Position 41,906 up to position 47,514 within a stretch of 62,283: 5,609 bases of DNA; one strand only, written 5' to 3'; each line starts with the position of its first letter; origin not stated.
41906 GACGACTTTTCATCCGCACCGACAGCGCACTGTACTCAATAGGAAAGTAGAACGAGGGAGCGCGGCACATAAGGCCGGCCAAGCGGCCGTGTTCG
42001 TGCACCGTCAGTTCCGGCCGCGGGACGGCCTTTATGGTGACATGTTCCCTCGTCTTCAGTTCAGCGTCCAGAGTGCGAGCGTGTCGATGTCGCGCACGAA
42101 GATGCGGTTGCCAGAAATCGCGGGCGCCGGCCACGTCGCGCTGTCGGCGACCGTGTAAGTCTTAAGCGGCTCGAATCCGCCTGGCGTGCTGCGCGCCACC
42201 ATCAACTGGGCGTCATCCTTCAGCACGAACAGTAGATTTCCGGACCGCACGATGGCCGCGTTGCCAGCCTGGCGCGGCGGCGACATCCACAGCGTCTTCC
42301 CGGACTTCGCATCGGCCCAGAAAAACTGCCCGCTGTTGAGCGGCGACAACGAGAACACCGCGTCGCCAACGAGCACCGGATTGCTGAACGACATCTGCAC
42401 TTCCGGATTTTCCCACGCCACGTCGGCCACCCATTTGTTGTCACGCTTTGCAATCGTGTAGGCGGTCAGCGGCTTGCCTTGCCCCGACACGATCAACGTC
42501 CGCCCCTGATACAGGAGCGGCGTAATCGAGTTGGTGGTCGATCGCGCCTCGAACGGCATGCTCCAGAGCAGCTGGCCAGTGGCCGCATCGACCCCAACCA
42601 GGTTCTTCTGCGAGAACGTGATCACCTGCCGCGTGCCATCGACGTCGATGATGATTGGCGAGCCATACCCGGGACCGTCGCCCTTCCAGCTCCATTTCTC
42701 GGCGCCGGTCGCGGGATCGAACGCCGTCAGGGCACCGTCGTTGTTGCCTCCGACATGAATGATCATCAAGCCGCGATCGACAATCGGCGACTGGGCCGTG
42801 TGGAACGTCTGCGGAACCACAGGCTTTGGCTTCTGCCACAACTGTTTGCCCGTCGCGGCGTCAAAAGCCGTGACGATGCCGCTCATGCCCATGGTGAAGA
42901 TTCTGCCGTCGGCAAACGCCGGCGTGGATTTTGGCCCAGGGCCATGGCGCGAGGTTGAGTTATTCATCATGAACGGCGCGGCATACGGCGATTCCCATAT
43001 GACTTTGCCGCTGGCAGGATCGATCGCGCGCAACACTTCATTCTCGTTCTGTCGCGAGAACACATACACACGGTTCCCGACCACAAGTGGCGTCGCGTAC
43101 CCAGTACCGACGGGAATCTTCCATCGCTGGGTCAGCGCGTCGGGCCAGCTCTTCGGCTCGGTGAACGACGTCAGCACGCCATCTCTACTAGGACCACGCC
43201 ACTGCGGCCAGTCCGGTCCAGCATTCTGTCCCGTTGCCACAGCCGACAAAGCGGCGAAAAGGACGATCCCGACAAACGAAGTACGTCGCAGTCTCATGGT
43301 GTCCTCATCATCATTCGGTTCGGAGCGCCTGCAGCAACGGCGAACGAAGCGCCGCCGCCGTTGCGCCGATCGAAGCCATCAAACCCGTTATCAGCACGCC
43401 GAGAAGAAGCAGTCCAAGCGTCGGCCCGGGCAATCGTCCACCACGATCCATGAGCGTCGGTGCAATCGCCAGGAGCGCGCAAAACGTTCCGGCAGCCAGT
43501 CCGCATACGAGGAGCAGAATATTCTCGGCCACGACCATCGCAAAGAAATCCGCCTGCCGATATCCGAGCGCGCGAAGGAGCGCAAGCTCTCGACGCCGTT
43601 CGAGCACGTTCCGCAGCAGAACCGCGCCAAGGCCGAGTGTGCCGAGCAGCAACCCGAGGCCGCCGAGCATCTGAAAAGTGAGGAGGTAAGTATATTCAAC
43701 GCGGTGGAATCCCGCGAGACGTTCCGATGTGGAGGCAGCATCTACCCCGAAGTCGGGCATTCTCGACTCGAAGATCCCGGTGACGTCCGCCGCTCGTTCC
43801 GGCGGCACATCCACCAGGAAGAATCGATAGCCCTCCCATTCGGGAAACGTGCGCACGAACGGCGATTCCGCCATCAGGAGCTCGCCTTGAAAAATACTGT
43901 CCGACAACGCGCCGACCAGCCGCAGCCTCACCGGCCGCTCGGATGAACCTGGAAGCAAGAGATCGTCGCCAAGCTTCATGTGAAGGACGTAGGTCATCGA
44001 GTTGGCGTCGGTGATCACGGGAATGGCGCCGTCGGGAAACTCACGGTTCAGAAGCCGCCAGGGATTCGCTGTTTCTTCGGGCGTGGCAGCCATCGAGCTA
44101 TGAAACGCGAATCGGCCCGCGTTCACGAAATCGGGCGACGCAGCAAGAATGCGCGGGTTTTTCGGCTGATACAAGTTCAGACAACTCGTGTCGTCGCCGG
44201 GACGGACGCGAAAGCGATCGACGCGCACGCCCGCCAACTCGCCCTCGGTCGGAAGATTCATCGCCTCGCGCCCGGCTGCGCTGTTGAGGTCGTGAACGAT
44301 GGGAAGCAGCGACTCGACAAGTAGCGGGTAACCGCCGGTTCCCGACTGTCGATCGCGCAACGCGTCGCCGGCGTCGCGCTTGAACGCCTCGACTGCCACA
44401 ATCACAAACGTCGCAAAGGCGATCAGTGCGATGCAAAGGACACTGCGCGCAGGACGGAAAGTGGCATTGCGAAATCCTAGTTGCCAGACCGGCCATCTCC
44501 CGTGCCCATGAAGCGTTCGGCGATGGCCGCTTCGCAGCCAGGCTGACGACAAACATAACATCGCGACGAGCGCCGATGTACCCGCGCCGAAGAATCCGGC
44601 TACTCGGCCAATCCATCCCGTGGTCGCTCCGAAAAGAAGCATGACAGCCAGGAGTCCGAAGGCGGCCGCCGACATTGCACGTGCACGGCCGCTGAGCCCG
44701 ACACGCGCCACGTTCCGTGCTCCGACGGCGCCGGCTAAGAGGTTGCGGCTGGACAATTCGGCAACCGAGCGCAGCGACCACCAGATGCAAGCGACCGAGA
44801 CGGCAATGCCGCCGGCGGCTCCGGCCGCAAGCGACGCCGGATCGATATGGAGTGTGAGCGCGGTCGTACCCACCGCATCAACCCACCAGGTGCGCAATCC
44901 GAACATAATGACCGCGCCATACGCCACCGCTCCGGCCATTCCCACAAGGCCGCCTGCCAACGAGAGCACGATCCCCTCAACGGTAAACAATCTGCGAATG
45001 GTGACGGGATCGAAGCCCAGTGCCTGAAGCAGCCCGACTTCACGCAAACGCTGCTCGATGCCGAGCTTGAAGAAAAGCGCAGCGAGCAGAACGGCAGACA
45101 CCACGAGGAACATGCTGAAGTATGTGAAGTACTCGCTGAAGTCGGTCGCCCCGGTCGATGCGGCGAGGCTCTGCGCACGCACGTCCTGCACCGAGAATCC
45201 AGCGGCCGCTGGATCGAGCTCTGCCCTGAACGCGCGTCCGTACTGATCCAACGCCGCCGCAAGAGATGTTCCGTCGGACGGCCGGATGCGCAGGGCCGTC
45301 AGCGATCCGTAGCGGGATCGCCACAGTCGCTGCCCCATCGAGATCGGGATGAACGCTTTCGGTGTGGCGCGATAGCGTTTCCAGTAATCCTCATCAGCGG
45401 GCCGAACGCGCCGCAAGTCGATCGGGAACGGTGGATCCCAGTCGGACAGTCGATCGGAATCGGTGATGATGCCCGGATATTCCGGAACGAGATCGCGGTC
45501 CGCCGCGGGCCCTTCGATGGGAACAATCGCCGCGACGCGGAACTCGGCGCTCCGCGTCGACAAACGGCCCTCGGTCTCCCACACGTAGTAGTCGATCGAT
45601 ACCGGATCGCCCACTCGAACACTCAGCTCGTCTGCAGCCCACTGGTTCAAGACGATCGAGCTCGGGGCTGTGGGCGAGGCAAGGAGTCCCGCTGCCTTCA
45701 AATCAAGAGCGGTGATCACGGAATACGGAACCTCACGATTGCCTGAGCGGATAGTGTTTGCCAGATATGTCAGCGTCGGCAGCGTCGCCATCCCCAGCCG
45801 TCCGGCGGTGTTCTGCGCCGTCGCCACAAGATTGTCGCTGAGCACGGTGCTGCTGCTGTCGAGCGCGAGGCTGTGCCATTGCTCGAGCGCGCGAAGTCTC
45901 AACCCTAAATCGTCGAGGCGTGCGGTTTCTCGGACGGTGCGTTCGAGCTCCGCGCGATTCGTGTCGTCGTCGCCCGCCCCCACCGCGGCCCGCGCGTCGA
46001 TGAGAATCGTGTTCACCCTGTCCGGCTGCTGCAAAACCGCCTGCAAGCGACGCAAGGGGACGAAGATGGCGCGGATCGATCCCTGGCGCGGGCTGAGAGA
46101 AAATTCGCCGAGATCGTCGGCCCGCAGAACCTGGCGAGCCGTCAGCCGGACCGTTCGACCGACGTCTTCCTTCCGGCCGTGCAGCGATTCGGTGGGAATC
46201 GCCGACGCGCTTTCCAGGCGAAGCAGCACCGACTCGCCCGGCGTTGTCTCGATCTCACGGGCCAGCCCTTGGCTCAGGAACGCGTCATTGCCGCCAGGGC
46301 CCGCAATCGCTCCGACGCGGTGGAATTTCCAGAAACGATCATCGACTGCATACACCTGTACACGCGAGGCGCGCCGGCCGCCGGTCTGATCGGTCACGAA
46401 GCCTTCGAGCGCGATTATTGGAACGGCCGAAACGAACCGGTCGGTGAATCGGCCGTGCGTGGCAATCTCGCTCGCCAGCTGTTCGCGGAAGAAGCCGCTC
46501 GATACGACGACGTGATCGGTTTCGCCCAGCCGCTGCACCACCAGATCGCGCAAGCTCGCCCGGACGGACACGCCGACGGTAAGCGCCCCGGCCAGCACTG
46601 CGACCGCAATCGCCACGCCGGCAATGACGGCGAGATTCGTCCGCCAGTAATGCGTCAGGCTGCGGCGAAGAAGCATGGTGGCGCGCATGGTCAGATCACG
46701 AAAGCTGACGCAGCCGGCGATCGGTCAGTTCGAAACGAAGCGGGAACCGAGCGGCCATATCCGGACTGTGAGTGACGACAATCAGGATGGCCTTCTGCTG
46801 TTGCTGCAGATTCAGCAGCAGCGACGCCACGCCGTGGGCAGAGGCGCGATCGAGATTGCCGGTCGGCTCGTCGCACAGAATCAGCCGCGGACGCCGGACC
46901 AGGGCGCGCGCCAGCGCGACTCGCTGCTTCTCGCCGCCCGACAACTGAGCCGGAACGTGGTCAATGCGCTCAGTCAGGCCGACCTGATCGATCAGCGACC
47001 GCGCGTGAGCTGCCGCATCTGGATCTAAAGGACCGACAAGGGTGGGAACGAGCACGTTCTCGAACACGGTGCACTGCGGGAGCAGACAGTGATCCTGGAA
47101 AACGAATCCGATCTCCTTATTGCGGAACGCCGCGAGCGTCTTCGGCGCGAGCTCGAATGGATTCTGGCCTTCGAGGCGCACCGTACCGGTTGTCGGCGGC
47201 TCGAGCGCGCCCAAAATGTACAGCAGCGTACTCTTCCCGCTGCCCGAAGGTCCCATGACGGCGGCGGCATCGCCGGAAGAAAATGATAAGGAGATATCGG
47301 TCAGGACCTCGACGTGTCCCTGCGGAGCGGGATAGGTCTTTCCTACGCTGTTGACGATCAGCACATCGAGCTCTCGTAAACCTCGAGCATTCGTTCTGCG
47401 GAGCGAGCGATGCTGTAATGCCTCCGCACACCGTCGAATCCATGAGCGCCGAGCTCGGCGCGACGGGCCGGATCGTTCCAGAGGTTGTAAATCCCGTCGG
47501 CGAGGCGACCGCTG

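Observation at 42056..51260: Six-gene operon: LuxE/PaaK-like adenylating enzyme, ALDH-like reductase, GT4 glycosyltransferase, MacB-type ABC exporter and a propeller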

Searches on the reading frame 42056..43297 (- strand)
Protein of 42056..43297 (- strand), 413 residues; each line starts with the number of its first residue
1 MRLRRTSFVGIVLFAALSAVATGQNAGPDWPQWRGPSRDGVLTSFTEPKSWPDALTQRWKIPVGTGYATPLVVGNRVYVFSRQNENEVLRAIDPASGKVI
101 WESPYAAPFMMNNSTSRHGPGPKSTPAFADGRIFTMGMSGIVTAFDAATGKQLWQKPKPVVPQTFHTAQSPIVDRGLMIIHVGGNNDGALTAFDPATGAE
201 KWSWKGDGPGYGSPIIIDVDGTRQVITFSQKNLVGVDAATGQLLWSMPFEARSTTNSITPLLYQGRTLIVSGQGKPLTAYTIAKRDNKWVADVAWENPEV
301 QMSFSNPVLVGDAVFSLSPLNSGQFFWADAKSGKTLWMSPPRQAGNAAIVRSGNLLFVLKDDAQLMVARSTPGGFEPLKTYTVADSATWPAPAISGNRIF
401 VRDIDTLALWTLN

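Call 5: search_protein_families(library=pfam, proteins=[window:42056-43297:-], max_evalue=0.01)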
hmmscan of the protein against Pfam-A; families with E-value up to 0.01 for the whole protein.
window:42056-43297:- (413 aa): 6 families
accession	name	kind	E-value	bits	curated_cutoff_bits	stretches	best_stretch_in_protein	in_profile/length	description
PF13360.13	PQQ_2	-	1.1e-36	127.1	27.6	1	86-337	2-231/233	Outer membrane protein assembly factor BamB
PF01011.28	PQQ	-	6.1e-17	62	26.7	2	122-161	49-87/595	Glucose/ethanol/alcohol dehydrogenase, beta-propeller domain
PF13570.13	Beta-prop_ACSF4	-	1.9e-12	47.6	133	1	69-315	96-316/329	Beta-alanine-activating enzyme, beta-propeller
PF23727.1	Beta-prop_FAM234A_B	-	3.3e-06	26.3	26.4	1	89-163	54-123/467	FAM234A/B beta-propeller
PF25293.1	Beta-prop_EMC1_N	-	0.00024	21.3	34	0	78-169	76-158/219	EMC1 N-terminal beta-propeller domain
PF20597.4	pAdhesive_15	-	0.0047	17.3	23.8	0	64-248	51-206/254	Putative Ice-binding-like adhesive domain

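Call 6: search_protein_families(library=ncbifam, proteins=[window:42056-43297:-], max_evalue=0.01)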
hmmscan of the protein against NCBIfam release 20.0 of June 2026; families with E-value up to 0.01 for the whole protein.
window:42056-43297:- (413 aa): 9 families
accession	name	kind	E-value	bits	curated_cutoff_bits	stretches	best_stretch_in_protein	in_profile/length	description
TIGR03300.1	assembly_YfgL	equivalog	2.6e-20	72.5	285.2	0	283-405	38-154/377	outer membrane protein assembly factor BamB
NF008351.0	PRK11138.1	equivalog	3.9e-19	68.4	423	1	125-404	64-343/394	outer membrane protein assembly factor BamB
TIGR03075.1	PQQ_enz_alc_DH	subfamily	1.5e-16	60.1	480.05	2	68-204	63-197/530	PQQ-dependent dehydrogenase, methanol/ethanol family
TIGR04528.1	acido_non_PQQ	subfamily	5.5e-16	58.4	650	1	129-206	101-181/493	acido-empty-quinoprotein group A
NF053615.1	SerThrKinAfsKStmc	equivalog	3.5e-09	35.9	1300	1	57-247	595-770/809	protein serine/threonine kinase AfsK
TIGR03074.1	PQQ_membr_DH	subfamily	5.7e-08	31.1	832.65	0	68-103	207-239/783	membrane-bound PQQ-dependent dehydrogenase, glucose/quinate/shikimate family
NF050114.1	Rv3212_fam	equivalog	8.2e-08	31.8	150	0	44-102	43-96/393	Rv3212 family protein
NF040673.1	PLuB_PQQ_rpt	exception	1.6e-05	24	250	0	56-105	320-370/395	PLuB system PQQ-binding repeat protein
NF041516.1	PA2928_fam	subfamily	3.3e-05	23.4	70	0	233-252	316-335/376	PA2928 family protein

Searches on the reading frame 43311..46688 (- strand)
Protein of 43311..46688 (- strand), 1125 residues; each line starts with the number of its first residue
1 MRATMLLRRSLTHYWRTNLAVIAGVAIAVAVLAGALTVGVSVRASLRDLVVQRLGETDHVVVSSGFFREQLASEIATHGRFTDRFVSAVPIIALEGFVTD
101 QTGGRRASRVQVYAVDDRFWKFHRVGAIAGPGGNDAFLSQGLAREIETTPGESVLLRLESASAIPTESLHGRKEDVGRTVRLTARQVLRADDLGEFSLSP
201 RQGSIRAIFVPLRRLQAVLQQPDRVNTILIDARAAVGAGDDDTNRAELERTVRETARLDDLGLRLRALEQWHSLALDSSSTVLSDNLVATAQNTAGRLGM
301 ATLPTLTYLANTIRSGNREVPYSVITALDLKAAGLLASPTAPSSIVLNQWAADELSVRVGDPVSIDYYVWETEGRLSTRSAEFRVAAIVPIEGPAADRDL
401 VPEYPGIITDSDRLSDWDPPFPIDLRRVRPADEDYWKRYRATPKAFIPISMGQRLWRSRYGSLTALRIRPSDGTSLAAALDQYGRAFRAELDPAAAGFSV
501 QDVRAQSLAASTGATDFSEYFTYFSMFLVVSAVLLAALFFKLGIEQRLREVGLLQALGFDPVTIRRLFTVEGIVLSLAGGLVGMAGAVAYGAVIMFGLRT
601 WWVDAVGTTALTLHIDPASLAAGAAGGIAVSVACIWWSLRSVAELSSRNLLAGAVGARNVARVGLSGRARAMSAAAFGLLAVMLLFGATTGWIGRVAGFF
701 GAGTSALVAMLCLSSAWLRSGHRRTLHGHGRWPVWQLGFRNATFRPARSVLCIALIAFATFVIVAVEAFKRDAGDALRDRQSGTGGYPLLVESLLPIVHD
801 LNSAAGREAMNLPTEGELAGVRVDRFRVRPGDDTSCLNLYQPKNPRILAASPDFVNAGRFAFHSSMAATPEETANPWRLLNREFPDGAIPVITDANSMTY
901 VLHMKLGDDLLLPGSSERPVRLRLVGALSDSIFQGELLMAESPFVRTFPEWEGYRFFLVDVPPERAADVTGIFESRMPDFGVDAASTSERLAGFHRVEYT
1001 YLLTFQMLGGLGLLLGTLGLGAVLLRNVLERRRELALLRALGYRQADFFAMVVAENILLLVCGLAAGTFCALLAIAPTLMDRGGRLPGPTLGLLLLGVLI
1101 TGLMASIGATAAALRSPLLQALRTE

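Call 5: search_protein_families(library=pfam, proteins=[window:43311-46688:-], max_evalue=0.01)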
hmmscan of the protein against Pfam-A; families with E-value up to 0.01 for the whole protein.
window:43311-46688:- (1125 aa): 2 families
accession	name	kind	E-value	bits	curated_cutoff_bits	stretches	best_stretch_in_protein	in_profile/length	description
PF02687.27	FtsX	-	9e-21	74.6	25.5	2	1008-1114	3-112/120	FtsX-like permease C-terminal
PF12704.14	MacB_PCD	-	7.2e-06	26.9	27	1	21-234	4-193/207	MacB-like periplasmic core domain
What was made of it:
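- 43311..46688 (-): G5: fused double FtsX permease (type VII ABC), 1125 aa. About 10 TM segments and two large periplasmic domains (about 47-518 and 772-1001). There are two FtsX domains (74.6 bits), and MacB_PCD scores 26.9 bits (call 5).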

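Call 6: search_protein_families(library=ncbifam, proteins=[window:43311-46688:-], max_evalue=0.01)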
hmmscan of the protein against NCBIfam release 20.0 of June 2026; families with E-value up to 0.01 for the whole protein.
window:43311-46688:- (1125 aa): 5 families
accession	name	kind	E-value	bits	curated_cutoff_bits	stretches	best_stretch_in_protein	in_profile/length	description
TIGR03434.1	ADOP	subfamily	4.4e-10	38.3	622.3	2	998-1125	674-803/803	ADOP family duplicated permease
TIGR02212.1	lolCE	equivalog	5.8e-06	25.5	362.45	0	541-589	289-337/411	lipoprotein-releasing ABC transporter permease subunit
NF038347.1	FtsX_Gpos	exception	0.00046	19.6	225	1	524-586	174-236/296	permease-like cell division protein FtsX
NF007826.0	PRK10535.1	equivalog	0.0015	16.9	966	0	998-1078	518-599/648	macrolide ABC transporter ATP-binding protein/permease MacB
TIGR01185.1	devC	equivalog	0.0046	16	290.35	0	1005-1073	261-329/380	ABC transporter permease DevC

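Call 39: search_solved_structures(query=window:43311-46688:-, max_evalue=0.01)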
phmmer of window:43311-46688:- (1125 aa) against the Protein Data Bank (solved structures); distinct sequences matched with E-value up to 0.01: 3.
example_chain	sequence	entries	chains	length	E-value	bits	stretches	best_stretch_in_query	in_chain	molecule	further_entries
9o9x_C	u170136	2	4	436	0.00019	22.4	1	512-603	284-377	ABC transporter permease YtrF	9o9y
5xu1_M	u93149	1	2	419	0.0014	19.5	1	999-1109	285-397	ABC transporter permeae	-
5lil_A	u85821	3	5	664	0.0083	17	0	1002-1073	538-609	Macrolide export ATP-binding/permease protein MacB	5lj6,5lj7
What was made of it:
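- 43311..46688 (-): Weak PDB matches are YtrF, the Spr0695-like permease and MacB (call 39).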

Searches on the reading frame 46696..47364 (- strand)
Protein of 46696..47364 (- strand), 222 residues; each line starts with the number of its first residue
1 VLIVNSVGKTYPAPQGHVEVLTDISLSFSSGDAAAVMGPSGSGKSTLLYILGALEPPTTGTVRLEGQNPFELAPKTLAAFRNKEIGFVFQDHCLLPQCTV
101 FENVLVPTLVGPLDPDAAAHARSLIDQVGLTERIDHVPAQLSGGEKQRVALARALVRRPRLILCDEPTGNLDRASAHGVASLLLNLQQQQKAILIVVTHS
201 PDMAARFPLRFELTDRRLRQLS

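Call 5: search_protein_families(library=pfam, proteins=[window:46696-47364:-], max_evalue=0.01)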
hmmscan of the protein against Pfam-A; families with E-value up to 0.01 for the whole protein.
window:46696-47364:- (222 aa): 5 families
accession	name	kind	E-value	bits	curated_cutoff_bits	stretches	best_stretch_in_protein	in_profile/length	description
PF00005.33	ABC_tran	-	7.5e-35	120.9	25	1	21-168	1-136/137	ABC transporter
PF02463.25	SMC_N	-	4.4e-07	30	40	1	139-205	135-203/220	RecF/RecN/SMC N terminal domain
PF13304.12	AAA_21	-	4.9e-06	27.3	27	0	35-54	3-22/304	AAA domain, putative AbiEii toxin, Type IV TA system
PF13555.12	AAA_29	-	0.00056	20.1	27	1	27-48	18-39/61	P-loop containing region of AAA domain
PF13191.12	AAA_16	-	0.0015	19.5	32.6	1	32-195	25-166/167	AAA ATPase domain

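Call 6: search_protein_families(library=ncbifam, proteins=[window:46696-47364:-], max_evalue=0.01)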
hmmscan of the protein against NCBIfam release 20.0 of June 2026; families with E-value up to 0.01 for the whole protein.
window:46696-47364:- (222 aa): 191 families (the best 25 are shown)
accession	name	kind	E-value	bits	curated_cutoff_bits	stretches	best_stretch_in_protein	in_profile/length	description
TIGR02211.1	LolD_lipo_ex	equivalog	1.5e-68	230.6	307.75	1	2-219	2-220/221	lipoprotein-releasing ABC transporter ATP-binding protein LolD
NF008639.0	PRK11629.1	equivalog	1.6e-59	201.1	360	1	4-220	9-226/234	lipoprotein-releasing ABC transporter ATP-binding protein LolD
NF007879.0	PRK10584.1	equivalog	4.7e-56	190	336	1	9-220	14-226/228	putative ABC transporter ATP-binding protein YbbA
NF007826.0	PRK10535.1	equivalog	2.1e-53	181.6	966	1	3-215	6-218/648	macrolide ABC transporter ATP-binding protein/permease MacB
TIGR02673.1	FtsE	equivalog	3.7e-53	180.4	264.85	1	3-208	3-204/214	cell division ATP-binding protein FtsE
TIGR03608.1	L_ocin_972_ABC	subfamily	1.7e-49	168.1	254.85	1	17-206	10-199/206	putative bacteriocin export ABC transporter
NF038007.1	ABC_ATP_DarD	equivalog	3.1e-47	160.8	375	1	1-204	1-204/218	darobactin export ABC transporter ATP-binding protein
TIGR02982.1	heterocyst_DevA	subfamily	1.3e-45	155.7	295.8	1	4-201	4-202/220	ABC exporter ATP-binding subunit, DevA family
TIGR02315.1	ABC_phnC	equivalog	2.1e-43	148.5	266.1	1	1-208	1-213/243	phosphonate ABC transporter ATP-binding protein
NF040933.2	ABC_arch_GlcV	equivalog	2.3e-43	148.5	450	1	3-202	4-203/357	glucose ABC transporter ATP-binding protein GlcV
NF007027.0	PRK09493.1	equivalog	1.8e-41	142.1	379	1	16-210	12-205/240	glutamine ABC transporter ATP-binding protein GlnQ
TIGR03005.1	ectoine_ehuA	equivalog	2.1e-40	138.5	345.4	1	16-210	11-216/252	ectoine/hydroxyectoine ABC transporter ATP-binding protein EhuA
TIGR02314.1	ABC_MetN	equivalog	2.4e-39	135.3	499.7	1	1-204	1-204/343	methionine ABC transporter ATP-binding protein MetN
TIGR00968.1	3a0106s01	subfamily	1.3e-38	132.8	342.75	1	5-204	4-194/237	sulfate ABC transporter ATP-binding protein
TIGR03265.1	PhnT2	equivalog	1.8e-38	132.7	457.7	1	16-204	15-198/353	putative 2-aminoethylphosphonate ABC transporter ATP-binding protein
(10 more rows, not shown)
